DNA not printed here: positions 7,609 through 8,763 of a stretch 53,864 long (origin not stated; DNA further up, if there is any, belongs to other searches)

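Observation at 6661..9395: Five-gene cargo block of low-complexity Cys/Gly/Asn/Tyr/Arg-Asp-rich proteins downstream of the lysis genes: possible self-assembling surface or spore-coat-like material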

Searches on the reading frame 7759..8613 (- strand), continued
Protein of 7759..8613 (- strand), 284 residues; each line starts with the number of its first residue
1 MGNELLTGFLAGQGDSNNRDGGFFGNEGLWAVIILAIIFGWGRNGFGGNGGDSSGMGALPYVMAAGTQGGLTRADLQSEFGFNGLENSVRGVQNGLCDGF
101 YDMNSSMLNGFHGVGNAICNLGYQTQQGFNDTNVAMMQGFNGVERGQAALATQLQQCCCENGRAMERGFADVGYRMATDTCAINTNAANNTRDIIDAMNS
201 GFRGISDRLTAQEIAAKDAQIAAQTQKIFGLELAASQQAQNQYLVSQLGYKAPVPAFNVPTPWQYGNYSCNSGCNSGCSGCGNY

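Call 42: search_protein_families(library=pfam, alignment_id=A3, max_evalue=0.01)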
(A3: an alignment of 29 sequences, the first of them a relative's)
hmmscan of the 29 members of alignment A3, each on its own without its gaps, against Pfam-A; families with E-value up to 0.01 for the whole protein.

A. member 1, L002:8729-9136:+ (136 aa): 1 family
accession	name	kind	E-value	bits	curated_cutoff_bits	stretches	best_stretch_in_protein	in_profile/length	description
PF18573.7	BclA_C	-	4.4e-07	30.3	38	1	11-134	13-127/128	BclA C-terminal domain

B. families by the number of members that match (of 29 scanned): 1 family
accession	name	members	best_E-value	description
PF18573.7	BclA_C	6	4.4e-07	BclA C-terminal domain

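Call 43: search_solved_structures(query=A3, max_evalue=1, show_alignments=1)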
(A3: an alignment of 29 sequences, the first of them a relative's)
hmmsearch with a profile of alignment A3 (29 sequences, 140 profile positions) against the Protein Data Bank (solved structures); distinct sequences matched with E-value up to 1: 1.
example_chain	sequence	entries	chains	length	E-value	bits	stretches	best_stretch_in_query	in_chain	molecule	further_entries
3jx8_A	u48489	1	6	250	0.25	14.2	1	10-82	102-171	Putative lipoprotein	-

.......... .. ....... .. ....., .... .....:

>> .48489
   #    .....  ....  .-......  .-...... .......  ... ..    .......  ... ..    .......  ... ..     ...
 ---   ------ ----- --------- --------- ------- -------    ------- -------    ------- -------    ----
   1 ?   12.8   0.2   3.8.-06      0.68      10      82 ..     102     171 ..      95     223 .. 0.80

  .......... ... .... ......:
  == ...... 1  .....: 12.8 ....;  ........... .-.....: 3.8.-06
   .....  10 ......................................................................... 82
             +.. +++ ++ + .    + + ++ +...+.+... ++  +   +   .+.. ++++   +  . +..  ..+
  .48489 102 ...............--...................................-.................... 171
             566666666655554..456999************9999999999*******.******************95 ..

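Call 53: search_protein_families(library=pfam, alignment_id=A5, max_evalue=0.001)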
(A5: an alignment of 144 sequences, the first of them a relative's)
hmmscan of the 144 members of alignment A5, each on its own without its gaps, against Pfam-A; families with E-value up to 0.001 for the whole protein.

A. member 1, L001:5282-5497:+ (72 aa): 1 family
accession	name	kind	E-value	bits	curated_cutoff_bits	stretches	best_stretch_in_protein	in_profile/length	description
PF16945.10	Phage_r1t_holin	-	8.3e-15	55.1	26.9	1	10-64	2-57/72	Putative lactococcus lactis phage r1t holin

B. families by the number of members that match (of 144 scanned): 55 families (the first 25 are shown)
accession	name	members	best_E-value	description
PF04545.22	Sigma70_r4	7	2.4e-08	Sigma-70, region 4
PF01510.30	Amidase_2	5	9.8e-21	N-acetylmuramoyl-L-alanine amidase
PF08281.18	Sigma70_r4_2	4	3.6e-07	Sigma-70, region 4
PF04531.18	Phage_holin_1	3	1.2e-27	Bacteriophage holin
PF01551.29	Peptidase_M23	3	6e-23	Peptidase family M23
PF13560.12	HTH_31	3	1.8e-07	Helix-turn-helix domain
PF19789.6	DUF6273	3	5.5e-07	Domain of unknown function (DUF6273)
PF08239.17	SH3_3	3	7e-07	Bacterial SH3 domain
PF01183.26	Glyco_hydro_25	2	4.3e-27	Glycosyl hydrolases family 25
PF01381.28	HTH_3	2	3.4e-13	Helix-turn-helix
PF05257.22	CHAP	2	1.4e-12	CHAP domain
PF13936.12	HTH_38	2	1e-05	Helix-turn-helix domain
PF09992.14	NAGPA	2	1.1e-05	Phosphodiester glycosidase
PF00196.25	GerE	2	1.4e-05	Bacterial regulatory proteins, luxR family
PF13613.12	HTH_Tnp_4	2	0.00037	Helix-turn-helix of DDE superfamily endonuclease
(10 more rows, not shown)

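Call 54: search_dna_similar(query=L060:2634-3128:+, collection=phages, mode=protein, max_evalue=0.001, max_rows=40)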
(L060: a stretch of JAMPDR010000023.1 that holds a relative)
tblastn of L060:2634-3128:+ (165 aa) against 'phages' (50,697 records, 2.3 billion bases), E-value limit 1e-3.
Records with a match: 12; places in all: 12; records where one place covers at least 80% of the query: 4.
Best place of each record, by identity: <60% 12.
By first word of the organism name: Bacteriophage 9; Dulem 2; Butyrivibrio 1.
By host as written in the record: - 9; Propithecus coquereli 1; Butyrivibrio fibrisolvens DSM 3071 1; Varecia variegata 1.
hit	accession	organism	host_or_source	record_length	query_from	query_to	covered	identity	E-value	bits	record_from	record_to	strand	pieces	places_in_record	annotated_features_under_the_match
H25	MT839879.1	Bacteriophage sp.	human fecal samples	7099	1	159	96%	41.9%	8e-28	113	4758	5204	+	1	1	record has no annotation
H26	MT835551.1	Bacteriophage sp.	human fecal samples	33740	6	148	87%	44.6%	3e-26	109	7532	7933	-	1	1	record has no annotation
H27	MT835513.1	Bacteriophage sp.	human fecal samples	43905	1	153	93%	41.2%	5e-23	100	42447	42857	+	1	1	record has no annotation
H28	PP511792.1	Dulem virus 33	Propithecus coquereli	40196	5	148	87%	42.1%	1e-19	90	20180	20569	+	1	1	hypothetical protein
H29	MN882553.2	Butyrivibrio virus Ceridwen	Butyrivibrio fibrisolvens DSM 3071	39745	58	149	56%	54.8%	1e-21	96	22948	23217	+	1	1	hypothetical protein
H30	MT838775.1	Bacteriophage sp.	human fecal samples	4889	59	165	65%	44.3%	1e-16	82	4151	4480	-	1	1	record has no annotation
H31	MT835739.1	Bacteriophage sp.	human fecal samples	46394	58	149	56%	46.3%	8e-17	82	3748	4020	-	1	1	record has no annotation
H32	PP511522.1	Dulem virus 35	Varecia variegata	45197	57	142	52%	47.8%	2e-19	90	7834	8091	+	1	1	hypothetical protein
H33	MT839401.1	Bacteriophage sp.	human fecal samples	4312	57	133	47%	51.3%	3e-13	72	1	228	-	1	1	record has no annotation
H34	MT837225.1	Bacteriophage sp.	human fecal samples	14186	61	149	54%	40.0%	2e-11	67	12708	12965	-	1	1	record has no annotation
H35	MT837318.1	Bacteriophage sp.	human fecal samples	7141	61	143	50%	36.0%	3e-6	51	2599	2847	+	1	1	record has no annotation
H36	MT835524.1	Bacteriophage sp.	human fecal samples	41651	60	103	27%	45.5%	3e-4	45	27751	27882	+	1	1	record has no annotation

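Call 55: get_annotated_region(hit=H29, flank=6000)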
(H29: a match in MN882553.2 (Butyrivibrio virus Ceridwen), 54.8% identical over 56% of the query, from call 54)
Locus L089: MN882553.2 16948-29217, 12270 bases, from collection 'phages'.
description: Butyrivibrio virus Ceridwen, complete genome.
organism: Butyrivibrio virus Ceridwen (NCBI taxid 2696359)
taxonomy: Viruses; Duplodnaviria; Heunggongvirae; Uroviricota; Caudoviricetes
host: Butyrivibrio fibrisolvens DSM 3071; source: -; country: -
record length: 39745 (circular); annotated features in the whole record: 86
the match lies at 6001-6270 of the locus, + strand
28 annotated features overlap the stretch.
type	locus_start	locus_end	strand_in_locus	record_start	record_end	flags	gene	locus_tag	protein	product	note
CDS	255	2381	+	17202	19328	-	-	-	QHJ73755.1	hypothetical protein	Hypothetical coding region with unknown function. ORF predicted by Phanotate-v1.1.2, Prodigal-v2.6.3.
CDS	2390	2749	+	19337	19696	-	-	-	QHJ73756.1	hypothetical protein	Hypothetical coding region with unknown function. ORF predicted by GeneMarkS-2, Glimmer3, Phanotate-v1.1.2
CDS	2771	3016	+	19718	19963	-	-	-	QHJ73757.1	hypothetical protein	Hypothetical coding region with unknown function. ORF predicted by GeneMarkS-2, Glimmer3, Phanotate-v1.1.2, ...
regulatory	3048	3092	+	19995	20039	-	-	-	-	terminator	Predicted by FindTerm v2.8.1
CDS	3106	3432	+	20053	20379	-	-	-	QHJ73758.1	hypothetical protein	Hypothetical coding region with unknown function. ORF predicted by Phanotate-v1.1.2, Prodigal-v2.6.3. Alternative ORF ...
CDS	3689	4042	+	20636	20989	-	-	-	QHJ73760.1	hypothetical protein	Hypothetical coding region with unknown function. ORF predicted by GeneMarkS-2, Glimmer3, Phanotate-v1.1.2, ...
CDS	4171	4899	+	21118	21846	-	-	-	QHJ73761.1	hypothetical protein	Pfam endo-beta-N-acetylglucosaminidase domain 17-157bp (PF01832.20), putative peptidoglycan binding domain 1 184-239bp ...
regulatory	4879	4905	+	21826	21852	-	-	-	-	promoter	promoter predicted by PhagePromoter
CDS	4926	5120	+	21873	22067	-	-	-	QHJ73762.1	hypothetical protein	Hypothetical coding region with unknown function. ORF predicted by GeneMarkS-2, Glimmer3, Phanotate-v1.1.2, ...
CDS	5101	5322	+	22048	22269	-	-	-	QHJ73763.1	hypothetical protein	Hypothetical coding region with unknown function. ORF predicted by Phanotate-v1.1.2, Prodigal-v2.6.3, starting with ...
regulatory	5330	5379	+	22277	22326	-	-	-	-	terminator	Predicted by FindTerm v2.8.1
CDS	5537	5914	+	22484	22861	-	-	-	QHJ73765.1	hypothetical protein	Similar to unchracterised hypothetical protein in Geobacillus phage GBK2 (VOG5369, YP_009010506.1). ORF predicted by ...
CDS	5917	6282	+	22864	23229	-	-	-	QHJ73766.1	hypothetical protein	Hypothetical coding region with unknown function. ORF predicted by GeneMarkS-2, Glimmer3, Phanotate-v1.1.2, ...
CDS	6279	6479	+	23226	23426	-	-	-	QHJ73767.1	hypothetical protein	Hypothetical coding region with unknown function. ORF predicted by GeneMarkS-2, Phanotate-v1.1.2, Prodigal-v2.6.3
CDS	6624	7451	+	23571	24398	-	-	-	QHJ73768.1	hypothetical protein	Hypothetical coding region with unknown function. ORF predicted by GeneMarkS-2, Phanotate-v1.1.2, Prodigal-v2.6.3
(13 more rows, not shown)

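Call 69: search_protein_families(library=padloc, proteins=[window:7759-8613:-, L089:5537-5911:+, L089:7464-7916:+, L089:8791-9174:+, L089:9174-9497:+], max_evalue=0.1)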
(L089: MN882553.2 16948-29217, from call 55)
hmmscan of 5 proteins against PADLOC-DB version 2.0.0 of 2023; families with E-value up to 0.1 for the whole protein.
window:7759-8613:- (284 aa): 0 families

L089:5537-5911:+ (125 aa): 0 families

L089:7464-7916:+ (151 aa): 0 families

L089:8791-9174:+ (128 aa): 1 family
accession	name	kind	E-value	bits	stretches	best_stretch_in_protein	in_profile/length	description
PDLC04600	PDC-M36B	-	0.0046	14.8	1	2-48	20-66/117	-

L089:9174-9497:+ (108 aa): 0 families
